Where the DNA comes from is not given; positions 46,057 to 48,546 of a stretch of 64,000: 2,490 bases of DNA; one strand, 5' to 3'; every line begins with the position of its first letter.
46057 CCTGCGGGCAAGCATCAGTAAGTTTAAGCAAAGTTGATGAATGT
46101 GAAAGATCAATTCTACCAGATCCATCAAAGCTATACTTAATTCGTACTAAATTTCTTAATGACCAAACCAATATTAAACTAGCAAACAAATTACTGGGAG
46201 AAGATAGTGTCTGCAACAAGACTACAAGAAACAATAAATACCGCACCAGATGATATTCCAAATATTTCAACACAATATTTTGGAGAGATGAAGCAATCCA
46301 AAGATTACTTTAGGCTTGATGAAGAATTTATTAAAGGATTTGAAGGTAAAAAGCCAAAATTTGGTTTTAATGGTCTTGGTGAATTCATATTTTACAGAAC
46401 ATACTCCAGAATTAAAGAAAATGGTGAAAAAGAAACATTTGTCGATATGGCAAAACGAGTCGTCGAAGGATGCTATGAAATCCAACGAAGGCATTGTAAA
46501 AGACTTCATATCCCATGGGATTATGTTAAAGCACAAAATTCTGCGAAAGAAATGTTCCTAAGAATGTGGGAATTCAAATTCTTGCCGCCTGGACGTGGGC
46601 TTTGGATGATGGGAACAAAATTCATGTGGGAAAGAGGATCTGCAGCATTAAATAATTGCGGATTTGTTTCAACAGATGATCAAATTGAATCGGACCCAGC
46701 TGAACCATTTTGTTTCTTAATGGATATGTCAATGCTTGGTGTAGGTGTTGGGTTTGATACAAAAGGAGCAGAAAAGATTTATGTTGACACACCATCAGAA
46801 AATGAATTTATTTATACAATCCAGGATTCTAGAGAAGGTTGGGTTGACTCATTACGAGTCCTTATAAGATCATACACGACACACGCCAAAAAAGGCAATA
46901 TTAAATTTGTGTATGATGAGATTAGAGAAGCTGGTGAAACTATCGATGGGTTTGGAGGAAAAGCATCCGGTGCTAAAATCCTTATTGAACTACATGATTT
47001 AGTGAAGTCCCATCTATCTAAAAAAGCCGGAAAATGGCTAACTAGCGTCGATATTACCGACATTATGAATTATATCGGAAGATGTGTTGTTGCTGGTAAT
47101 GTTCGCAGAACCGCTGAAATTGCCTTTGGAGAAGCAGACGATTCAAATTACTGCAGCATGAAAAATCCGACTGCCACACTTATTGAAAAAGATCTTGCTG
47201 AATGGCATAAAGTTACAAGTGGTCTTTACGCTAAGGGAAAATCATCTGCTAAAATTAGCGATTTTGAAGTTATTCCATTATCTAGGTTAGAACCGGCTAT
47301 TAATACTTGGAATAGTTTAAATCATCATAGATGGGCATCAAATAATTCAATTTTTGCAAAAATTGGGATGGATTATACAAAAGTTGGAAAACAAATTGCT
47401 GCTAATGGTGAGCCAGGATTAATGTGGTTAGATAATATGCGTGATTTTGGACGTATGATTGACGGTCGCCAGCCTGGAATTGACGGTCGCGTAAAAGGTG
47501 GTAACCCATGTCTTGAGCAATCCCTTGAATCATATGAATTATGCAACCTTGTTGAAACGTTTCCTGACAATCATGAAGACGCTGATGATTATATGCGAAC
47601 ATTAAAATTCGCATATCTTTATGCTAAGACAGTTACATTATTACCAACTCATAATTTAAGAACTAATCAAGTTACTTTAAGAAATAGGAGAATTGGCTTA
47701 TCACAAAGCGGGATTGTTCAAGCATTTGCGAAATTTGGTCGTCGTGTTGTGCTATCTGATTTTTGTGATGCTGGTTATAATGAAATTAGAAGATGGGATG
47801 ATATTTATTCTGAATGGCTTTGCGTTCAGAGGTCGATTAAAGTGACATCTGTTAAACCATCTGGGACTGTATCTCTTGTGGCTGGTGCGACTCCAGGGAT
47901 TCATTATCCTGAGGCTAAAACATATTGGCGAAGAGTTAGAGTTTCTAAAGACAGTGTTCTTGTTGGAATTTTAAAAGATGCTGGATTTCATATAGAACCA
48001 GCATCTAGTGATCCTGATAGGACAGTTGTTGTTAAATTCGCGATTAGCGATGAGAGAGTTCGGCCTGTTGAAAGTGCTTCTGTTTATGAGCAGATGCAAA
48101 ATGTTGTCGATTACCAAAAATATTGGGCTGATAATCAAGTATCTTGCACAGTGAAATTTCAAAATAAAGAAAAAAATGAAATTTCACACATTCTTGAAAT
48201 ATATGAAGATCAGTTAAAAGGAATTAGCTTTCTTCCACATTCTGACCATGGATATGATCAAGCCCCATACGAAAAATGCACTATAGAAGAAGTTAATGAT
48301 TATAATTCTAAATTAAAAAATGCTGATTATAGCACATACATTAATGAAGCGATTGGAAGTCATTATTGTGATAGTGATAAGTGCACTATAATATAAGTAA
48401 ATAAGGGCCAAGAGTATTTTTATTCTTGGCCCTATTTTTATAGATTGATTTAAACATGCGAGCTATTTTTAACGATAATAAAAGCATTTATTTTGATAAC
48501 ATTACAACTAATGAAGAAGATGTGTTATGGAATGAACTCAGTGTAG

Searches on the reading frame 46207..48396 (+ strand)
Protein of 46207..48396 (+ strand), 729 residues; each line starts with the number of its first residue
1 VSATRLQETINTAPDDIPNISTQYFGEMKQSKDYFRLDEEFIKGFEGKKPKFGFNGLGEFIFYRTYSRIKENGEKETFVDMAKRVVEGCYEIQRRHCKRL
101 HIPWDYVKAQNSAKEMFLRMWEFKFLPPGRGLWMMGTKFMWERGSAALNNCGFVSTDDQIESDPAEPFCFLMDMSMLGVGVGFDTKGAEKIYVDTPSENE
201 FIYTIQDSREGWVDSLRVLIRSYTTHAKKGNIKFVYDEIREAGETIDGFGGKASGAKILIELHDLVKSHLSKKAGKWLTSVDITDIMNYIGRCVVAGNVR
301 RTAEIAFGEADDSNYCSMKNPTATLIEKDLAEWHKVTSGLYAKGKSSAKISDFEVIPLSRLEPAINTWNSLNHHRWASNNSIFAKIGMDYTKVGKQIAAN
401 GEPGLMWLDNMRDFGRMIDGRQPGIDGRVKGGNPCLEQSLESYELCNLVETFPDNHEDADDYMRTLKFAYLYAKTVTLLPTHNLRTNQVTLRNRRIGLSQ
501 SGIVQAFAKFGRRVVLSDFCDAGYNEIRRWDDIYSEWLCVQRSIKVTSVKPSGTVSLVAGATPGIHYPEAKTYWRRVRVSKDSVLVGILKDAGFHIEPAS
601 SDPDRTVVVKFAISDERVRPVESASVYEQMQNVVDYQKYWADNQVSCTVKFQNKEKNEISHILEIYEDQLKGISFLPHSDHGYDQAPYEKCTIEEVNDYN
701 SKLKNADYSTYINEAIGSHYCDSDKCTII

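Call 73: search_protein_families(library=pfam, proteins=[window:46207-48396:+], max_evalue=0.001)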
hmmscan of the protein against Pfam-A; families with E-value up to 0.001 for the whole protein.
window:46207-48396:+ (729 aa): 4 families
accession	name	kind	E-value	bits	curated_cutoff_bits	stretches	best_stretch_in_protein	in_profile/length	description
PF17975.6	RNR_Alpha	-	4.6e-31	107.8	26.4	1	37-137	1-101/101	Ribonucleotide reductase alpha domain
PF21995.1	RNR-II_ins_dom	-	1e-10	42.2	27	1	197-263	31-100/107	B12-dependent ribonucleotide reductase, insertion domain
PF02867.20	Ribonuc_red_lgC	-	2.2e-07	30.4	23.9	0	395-511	178-299/523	Ribonucleotide reductase, barrel domain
PF00317.26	Ribonuc_red_lgN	-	0.00012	22.5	28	1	55-138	4-75/77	Ribonucleotide reductase, all-alpha domain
